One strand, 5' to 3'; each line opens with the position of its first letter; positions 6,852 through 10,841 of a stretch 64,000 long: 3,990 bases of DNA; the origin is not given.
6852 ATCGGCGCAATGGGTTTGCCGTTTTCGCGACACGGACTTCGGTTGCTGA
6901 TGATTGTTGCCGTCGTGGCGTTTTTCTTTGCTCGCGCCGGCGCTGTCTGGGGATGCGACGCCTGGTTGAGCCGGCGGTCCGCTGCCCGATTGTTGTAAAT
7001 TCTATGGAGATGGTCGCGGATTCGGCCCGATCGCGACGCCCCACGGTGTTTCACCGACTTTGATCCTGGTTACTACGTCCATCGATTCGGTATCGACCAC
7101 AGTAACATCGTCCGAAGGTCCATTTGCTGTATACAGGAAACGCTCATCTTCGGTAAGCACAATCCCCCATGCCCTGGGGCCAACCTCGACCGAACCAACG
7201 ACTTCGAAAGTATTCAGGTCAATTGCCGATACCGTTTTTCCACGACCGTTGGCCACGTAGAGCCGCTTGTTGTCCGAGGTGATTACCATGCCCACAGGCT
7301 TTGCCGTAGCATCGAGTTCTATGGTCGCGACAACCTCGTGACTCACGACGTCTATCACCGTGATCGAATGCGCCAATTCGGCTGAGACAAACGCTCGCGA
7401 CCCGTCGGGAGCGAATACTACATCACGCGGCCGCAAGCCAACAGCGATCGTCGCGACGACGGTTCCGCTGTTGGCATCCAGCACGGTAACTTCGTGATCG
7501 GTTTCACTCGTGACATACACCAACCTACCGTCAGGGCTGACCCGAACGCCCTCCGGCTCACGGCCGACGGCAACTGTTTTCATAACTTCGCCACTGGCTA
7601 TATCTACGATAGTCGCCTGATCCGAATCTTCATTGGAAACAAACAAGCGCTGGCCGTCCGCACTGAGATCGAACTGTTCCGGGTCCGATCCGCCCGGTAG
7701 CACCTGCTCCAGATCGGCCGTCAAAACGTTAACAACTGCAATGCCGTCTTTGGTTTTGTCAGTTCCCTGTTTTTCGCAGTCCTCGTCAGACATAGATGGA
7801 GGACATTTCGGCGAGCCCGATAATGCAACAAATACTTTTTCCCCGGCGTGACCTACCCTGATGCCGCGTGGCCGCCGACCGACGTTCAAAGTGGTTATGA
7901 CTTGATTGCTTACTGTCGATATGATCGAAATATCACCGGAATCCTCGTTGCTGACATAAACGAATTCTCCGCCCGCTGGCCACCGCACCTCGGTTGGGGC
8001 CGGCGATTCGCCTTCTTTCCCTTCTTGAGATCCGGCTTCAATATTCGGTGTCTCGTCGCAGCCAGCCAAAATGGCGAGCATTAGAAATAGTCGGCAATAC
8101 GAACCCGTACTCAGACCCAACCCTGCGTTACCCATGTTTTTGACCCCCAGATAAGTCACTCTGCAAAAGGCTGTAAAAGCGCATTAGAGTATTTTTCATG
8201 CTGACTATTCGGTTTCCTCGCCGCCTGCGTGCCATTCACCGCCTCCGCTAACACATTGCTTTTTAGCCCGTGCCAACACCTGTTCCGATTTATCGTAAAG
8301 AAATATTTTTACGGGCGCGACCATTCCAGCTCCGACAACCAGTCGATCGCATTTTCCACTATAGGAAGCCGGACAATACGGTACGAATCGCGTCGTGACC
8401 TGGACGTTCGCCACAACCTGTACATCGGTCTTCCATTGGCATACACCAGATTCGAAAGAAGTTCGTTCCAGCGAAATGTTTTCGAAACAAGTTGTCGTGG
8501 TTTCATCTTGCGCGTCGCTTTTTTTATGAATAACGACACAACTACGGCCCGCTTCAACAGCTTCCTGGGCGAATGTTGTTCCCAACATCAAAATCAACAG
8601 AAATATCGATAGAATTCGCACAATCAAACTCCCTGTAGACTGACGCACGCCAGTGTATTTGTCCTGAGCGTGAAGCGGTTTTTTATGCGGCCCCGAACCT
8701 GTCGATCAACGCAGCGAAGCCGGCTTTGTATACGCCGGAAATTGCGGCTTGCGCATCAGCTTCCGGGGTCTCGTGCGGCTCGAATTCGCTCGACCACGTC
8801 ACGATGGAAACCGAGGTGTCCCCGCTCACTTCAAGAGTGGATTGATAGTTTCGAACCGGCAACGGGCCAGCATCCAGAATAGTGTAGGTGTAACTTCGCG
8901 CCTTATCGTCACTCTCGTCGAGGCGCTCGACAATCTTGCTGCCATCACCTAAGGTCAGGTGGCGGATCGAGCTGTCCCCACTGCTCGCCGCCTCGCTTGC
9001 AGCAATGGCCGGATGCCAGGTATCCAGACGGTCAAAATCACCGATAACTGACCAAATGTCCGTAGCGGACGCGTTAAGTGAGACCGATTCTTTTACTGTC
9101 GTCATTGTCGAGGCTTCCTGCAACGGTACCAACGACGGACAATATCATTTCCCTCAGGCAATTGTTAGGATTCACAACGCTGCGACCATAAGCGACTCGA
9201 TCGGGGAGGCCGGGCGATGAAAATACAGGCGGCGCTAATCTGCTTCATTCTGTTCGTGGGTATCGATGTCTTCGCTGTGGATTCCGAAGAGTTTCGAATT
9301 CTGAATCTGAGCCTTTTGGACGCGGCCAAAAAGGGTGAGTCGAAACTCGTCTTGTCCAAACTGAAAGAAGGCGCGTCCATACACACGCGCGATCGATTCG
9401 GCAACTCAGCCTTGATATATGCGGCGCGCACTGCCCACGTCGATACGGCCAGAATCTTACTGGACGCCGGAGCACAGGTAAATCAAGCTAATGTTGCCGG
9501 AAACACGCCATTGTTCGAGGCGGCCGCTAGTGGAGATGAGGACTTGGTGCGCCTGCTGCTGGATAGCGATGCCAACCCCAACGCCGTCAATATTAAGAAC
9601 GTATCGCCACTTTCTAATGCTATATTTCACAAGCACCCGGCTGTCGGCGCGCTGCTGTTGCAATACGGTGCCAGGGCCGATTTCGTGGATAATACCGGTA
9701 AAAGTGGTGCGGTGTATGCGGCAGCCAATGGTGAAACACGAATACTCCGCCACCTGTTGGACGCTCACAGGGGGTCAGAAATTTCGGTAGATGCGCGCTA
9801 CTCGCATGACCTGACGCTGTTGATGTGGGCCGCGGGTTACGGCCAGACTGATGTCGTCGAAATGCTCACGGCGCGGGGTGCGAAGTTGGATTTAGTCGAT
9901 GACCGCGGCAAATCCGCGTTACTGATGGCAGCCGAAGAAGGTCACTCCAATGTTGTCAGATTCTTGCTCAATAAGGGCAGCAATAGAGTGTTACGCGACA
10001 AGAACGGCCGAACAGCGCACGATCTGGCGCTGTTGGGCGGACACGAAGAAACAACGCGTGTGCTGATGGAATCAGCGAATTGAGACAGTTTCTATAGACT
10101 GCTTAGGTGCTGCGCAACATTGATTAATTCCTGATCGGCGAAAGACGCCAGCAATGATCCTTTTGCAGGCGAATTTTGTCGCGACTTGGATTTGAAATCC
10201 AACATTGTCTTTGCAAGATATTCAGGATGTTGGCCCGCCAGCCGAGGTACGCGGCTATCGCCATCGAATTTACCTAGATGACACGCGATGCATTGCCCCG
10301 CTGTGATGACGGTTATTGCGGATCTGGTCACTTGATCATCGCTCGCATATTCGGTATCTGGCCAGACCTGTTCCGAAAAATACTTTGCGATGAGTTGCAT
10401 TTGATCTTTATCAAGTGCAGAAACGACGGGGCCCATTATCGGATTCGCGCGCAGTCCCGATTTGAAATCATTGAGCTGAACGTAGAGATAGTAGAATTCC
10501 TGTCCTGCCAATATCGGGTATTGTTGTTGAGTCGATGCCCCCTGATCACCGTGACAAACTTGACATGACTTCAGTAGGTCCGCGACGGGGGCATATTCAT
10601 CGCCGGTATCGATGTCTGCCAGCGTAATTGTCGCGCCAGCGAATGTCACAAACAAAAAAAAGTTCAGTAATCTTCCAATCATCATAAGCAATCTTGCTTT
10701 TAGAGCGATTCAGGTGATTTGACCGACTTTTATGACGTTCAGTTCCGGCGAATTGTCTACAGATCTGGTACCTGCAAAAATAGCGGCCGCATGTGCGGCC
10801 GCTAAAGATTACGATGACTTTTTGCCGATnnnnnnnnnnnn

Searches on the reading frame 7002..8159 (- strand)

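Call 10: search_protein_families(library=ncbifam, proteins=[window:7002-8159:-], max_evalue=0.00001)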
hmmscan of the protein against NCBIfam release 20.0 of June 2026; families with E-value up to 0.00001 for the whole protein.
window:7002-8159:- (385 aa): 10 families
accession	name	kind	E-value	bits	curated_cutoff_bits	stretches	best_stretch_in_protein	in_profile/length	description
TIGR03866.1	PQQ_ABC_repeats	subfamily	3.5e-76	256.3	287.3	1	63-378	9-309/310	PQQ-dependent catabolism-associated beta-propeller protein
TIGR02276.1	beta_rpt_yvtn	repeat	3.3e-52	174.2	27.85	4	338-377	2-41/42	beta-propeller repeat protein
NF052340.1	hydrazine_beta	equivalog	2e-41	142.3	560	4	203-302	36-133/372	hydrazine synthase subunit beta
NF052342.1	hydrazine_BC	exception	3.8e-29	101.4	1250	3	288-376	41-129/690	hydrazine synthase subunit beta-gamma fusion subunit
NF052460.1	L-NosZ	equivalog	7.8e-27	93.9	700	1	134-346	61-276/480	clade III lactonase-type nitrous-oxide reductase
NF052280.1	7_blade_YncE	equivalog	1.1e-24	86.9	400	1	165-260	223-317/338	7-bladed beta-propeller protein YncE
NF048007.1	MmpL3Stblzr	equivalog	6e-18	65.2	600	1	167-308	189-330/366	MmpL3/TtfA transport complex stabilizer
TIGR03907.1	QH_beta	equivalog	1.7e-12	47.1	223.2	1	263-349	10-102/338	quinohemoprotein amine dehydrogenase subunit beta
NF038117.1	choice_anch_I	subfamily_domain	3.5e-08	32.8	300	0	71-241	71-216/458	choice-of-anchor I family protein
NF038015.2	AztD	exception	1.7e-06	27.1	400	0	295-334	313-352/356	zinc metallochaperone AztD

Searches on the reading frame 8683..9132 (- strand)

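Call 10: search_protein_families(library=ncbifam, proteins=[window:8683-9132:-], max_evalue=0.00001)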
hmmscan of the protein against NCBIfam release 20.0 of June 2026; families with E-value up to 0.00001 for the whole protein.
window:8683-9132:- (149 aa): 0 families

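Call 35: search_protein_families(library=ncbifam, proteins=[window:8683-9132:-], max_evalue=0.01)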
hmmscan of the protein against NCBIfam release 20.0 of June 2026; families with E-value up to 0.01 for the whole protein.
window:8683-9132:- (149 aa): 1 family
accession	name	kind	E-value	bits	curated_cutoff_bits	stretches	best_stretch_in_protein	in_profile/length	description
NF047960.1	TA_Rv0910_toxin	equivalog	0.0007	19.6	100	1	10-41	1-32/141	type II toxin-antitoxin system Rv0910 family toxin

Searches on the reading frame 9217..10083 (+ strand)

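Call 10: search_protein_families(library=ncbifam, proteins=[window:9217-10083:+], max_evalue=0.00001)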
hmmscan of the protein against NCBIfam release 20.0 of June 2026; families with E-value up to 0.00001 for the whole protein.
window:9217-10083:+ (288 aa): 7 families
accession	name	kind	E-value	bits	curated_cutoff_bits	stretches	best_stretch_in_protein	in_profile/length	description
NF041931.2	MzaA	equivalog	1.3e-32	113.5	800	3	201-285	5-89/726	MZA anti-phage system associated sigma-70 family RNA polymerase sigma factor MzaA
NF043029.1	T4SS_AnkY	equivalog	2.7e-28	98.8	600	2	36-135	429-531/543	Dot/Icm T4SS effector AnkY/LegA9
NF043023.1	T4SS_AnkH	equivalog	4.9e-26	91.5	600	1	45-157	15-127/467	Dot/Icm T4SS effector AnkH/LegA3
NF043022.1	T4SS_AnkG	equivalog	4.3e-18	65.3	500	2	162-279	330-451/455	Dot/Icm T4SS effector AnkG/AnkZ/LegA7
NF043028.1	T4SS_AnkX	equivalog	7.9e-15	54.1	1400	1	31-126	584-683/938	Dot/Icm T4SS effector AnkN/AnkX/LegA8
NF043021.1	T4SS_AnkF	equivalog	4.6e-08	31.8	1000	0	32-125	588-646/917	Dot/Icm T4SS effector AnkF/LegA14/Ceg31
NF043024.1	T4SS_AnkI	equivalog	1.7e-06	27.1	550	0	191-240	234-284/439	Dot/Icm T4SS effector AnkI/LegAS4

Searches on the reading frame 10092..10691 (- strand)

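Call 10: search_protein_families(library=ncbifam, proteins=[window:10092-10691:-], max_evalue=0.00001)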
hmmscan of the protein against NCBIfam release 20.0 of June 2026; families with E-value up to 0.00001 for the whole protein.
window:10092-10691:- (199 aa): 1 family
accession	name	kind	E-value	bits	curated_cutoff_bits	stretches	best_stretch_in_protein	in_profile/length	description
NF049874.1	PdsA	exception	8.6e-13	48.6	330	1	30-198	15-196/198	periplasmic diheme shuttle PdsA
